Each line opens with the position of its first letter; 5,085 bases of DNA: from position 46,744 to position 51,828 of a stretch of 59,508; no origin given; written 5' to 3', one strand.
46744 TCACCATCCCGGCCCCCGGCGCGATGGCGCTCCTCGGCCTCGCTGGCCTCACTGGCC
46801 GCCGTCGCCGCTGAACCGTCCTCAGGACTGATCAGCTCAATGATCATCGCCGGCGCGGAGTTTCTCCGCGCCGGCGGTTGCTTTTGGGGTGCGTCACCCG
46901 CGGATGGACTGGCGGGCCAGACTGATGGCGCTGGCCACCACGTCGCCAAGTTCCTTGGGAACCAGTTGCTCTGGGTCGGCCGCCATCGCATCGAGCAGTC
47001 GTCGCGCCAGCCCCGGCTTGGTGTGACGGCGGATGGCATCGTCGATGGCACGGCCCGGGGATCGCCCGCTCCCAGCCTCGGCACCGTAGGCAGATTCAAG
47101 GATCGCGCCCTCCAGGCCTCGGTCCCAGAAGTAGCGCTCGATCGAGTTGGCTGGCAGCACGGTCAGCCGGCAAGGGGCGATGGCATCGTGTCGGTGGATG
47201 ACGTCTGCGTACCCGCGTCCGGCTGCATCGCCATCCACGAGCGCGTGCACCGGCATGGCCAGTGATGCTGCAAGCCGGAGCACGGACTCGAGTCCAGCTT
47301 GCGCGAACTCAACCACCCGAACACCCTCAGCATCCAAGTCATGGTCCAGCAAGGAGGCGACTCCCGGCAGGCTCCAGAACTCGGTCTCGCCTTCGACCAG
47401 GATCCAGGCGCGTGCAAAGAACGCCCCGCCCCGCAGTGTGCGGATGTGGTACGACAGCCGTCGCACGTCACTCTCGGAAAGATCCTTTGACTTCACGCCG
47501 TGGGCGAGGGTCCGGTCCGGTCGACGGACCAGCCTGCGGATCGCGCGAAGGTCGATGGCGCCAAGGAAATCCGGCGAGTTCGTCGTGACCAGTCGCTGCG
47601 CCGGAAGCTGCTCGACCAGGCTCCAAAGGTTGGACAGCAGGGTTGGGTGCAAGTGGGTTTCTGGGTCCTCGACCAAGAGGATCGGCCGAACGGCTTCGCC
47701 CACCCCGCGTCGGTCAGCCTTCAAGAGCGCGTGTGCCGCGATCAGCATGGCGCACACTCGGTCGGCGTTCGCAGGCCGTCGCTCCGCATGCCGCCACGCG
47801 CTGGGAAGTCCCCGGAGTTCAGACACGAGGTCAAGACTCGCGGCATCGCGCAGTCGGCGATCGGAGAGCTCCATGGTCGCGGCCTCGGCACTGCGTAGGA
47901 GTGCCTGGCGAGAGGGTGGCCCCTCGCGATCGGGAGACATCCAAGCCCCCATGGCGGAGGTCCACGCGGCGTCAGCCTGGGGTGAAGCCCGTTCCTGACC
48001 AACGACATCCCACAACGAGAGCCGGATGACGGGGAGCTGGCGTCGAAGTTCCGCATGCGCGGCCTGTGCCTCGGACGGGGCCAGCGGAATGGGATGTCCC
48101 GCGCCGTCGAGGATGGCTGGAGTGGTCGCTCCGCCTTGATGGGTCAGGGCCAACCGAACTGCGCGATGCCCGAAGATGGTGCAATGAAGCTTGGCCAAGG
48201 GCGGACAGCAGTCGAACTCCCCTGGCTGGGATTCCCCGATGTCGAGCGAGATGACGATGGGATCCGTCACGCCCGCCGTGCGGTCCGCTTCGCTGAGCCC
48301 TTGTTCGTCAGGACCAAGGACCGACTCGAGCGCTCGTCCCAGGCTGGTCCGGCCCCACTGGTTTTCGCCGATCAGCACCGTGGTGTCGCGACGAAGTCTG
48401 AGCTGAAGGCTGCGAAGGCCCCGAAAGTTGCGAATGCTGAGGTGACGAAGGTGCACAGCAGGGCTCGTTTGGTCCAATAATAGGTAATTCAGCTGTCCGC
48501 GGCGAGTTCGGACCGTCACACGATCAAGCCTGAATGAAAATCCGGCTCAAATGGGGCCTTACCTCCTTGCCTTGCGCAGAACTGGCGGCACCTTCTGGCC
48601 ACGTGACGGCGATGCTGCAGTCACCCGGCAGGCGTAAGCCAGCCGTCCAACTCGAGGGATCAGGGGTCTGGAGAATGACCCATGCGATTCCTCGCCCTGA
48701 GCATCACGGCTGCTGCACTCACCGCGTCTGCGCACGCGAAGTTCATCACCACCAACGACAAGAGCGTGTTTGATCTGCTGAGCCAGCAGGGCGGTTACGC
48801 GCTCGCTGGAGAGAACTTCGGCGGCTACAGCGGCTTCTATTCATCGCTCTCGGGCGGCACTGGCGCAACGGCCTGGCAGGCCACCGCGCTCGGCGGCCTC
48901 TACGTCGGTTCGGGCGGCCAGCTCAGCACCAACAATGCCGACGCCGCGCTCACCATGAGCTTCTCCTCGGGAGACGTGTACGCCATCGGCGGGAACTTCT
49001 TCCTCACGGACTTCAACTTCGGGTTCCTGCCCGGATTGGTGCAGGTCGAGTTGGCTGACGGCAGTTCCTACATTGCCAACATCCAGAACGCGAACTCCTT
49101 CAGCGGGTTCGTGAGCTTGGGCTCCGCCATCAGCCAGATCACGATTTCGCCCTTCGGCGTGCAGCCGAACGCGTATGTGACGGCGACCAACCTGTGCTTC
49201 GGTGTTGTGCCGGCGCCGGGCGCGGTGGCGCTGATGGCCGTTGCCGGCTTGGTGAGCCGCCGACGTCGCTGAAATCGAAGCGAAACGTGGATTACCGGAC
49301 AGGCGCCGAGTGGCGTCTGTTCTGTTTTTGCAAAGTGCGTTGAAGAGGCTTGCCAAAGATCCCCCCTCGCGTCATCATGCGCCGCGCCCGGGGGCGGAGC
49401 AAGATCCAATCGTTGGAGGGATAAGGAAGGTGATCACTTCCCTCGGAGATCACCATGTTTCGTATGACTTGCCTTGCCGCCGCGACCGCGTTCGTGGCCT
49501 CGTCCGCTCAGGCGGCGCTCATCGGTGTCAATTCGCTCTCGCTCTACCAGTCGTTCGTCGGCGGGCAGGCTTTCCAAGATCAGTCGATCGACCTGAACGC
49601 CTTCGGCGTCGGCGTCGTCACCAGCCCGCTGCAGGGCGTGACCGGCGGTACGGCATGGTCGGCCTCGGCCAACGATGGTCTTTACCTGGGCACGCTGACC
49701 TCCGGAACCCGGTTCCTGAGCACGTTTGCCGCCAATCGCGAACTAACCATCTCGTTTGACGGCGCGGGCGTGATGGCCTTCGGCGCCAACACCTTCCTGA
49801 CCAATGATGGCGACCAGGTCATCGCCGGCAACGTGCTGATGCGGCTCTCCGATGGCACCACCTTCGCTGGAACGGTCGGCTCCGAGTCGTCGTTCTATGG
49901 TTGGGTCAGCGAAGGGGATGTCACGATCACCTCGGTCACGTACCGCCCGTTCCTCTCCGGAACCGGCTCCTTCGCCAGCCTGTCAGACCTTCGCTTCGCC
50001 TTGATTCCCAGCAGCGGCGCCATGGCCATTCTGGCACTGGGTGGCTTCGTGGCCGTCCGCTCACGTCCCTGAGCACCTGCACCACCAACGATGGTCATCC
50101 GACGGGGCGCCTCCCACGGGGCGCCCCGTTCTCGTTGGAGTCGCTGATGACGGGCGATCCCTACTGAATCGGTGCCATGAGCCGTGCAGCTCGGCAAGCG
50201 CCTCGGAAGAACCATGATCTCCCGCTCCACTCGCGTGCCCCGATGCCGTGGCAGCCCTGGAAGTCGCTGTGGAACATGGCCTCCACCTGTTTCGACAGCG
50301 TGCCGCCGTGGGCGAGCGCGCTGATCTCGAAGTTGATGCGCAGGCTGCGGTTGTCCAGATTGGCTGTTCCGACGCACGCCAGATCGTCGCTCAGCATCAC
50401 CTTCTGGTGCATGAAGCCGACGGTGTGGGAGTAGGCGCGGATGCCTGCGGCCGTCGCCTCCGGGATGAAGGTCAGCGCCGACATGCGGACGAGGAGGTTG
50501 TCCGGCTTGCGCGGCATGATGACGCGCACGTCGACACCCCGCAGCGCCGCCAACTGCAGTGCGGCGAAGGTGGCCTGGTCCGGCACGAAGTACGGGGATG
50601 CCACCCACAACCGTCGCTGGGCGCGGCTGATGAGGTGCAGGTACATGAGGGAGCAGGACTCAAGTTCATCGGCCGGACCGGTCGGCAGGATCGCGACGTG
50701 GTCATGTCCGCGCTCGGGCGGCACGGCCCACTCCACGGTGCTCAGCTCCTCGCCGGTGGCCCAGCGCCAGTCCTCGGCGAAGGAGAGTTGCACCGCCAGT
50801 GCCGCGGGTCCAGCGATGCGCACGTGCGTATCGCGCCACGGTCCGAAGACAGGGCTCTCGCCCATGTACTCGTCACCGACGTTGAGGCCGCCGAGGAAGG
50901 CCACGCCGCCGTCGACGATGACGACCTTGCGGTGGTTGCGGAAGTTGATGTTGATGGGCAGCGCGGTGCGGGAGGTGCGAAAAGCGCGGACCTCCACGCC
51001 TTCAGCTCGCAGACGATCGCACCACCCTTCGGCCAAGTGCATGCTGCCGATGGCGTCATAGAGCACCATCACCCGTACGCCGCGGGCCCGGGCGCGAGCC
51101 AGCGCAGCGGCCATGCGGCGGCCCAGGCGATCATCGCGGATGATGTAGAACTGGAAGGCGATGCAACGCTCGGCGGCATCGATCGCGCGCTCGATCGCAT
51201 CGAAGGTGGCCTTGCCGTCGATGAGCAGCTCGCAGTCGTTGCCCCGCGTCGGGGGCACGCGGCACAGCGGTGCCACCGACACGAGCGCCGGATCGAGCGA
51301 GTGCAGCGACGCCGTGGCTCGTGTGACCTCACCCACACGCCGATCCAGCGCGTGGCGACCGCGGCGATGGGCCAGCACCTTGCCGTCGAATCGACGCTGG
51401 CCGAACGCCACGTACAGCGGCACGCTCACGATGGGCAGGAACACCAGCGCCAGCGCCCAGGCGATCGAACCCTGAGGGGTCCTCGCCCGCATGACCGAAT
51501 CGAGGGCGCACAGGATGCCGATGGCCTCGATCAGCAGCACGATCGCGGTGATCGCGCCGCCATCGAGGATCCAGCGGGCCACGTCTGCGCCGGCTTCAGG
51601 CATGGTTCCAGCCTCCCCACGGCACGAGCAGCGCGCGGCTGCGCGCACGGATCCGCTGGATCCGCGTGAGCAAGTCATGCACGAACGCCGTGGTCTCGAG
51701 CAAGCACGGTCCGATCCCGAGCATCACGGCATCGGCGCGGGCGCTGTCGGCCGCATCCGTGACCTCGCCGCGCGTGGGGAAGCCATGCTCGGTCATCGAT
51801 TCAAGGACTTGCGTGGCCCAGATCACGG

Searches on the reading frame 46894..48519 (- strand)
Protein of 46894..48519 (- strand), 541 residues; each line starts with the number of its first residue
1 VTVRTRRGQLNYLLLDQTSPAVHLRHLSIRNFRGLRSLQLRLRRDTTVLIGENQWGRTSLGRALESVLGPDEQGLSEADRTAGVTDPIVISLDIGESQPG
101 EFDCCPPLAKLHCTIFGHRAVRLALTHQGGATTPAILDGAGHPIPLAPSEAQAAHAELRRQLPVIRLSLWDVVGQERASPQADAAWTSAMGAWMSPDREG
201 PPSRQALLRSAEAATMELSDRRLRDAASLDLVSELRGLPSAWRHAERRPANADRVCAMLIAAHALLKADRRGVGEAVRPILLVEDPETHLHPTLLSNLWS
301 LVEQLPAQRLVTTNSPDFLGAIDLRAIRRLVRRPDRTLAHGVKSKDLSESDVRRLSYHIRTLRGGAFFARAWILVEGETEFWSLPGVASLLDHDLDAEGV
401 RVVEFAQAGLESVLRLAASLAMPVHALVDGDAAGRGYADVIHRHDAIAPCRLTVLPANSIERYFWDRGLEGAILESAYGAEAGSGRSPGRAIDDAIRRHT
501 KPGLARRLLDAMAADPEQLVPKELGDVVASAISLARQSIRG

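Call 61: search_protein_families(library=pfam, proteins=[window:46894-48519:-], max_evalue=0.001)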
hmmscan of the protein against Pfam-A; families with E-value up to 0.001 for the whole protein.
window:46894-48519:- (541 aa): 4 families
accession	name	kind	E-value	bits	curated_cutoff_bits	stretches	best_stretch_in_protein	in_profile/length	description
PF11398.14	DUF2813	-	2.8e-47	162.3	21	2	252-364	258-370/372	Protein of unknown function (DUF2813)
PF20469.4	OLD-like_TOPRIM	-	2.2e-13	51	23.2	1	367-431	1-67/67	Overcoming lysogenization defect protein-like, TOPRIM domain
PF13175.12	AAA_15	-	2e-11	44.6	32.1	1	24-71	3-50/374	AAA ATPase domain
PF13304.12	AAA_21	-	0.00016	22.2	27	1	255-316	245-300/304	AAA domain, putative AbiEii toxin, Type IV TA system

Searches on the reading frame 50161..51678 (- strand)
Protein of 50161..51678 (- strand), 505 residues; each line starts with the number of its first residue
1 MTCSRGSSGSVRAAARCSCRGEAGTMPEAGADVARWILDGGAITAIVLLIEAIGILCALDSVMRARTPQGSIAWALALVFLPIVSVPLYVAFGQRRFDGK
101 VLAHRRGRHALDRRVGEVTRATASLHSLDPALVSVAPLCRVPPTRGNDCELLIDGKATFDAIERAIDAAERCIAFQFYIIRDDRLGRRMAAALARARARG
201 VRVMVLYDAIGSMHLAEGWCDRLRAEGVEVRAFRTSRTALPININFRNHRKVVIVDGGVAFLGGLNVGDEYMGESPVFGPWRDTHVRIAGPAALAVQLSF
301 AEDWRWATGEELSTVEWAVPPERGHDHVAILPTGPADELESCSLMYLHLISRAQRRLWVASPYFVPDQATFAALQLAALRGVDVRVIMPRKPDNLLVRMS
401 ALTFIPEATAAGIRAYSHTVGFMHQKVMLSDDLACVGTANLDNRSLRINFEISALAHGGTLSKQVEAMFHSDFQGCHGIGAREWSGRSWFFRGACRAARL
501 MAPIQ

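Call 61: search_protein_families(library=pfam, proteins=[window:50161-51678:-], max_evalue=0.001)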
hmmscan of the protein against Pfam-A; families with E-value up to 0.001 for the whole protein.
window:50161-51678:- (505 aa): 3 families
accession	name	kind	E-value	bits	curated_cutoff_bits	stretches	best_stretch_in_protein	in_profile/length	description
PF13091.12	PLDc_2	-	1e-38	132.6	27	2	347-472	2-131/132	PLD-like domain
PF00614.28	PLDc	-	3.9e-15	55.5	21.9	2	420-445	2-28/28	Phospholipase D Active site motif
PF13396.11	PLDc_N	-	1.7e-07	31.5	23.3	1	55-94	4-42/42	Phospholipase_D-nuclease N-terminal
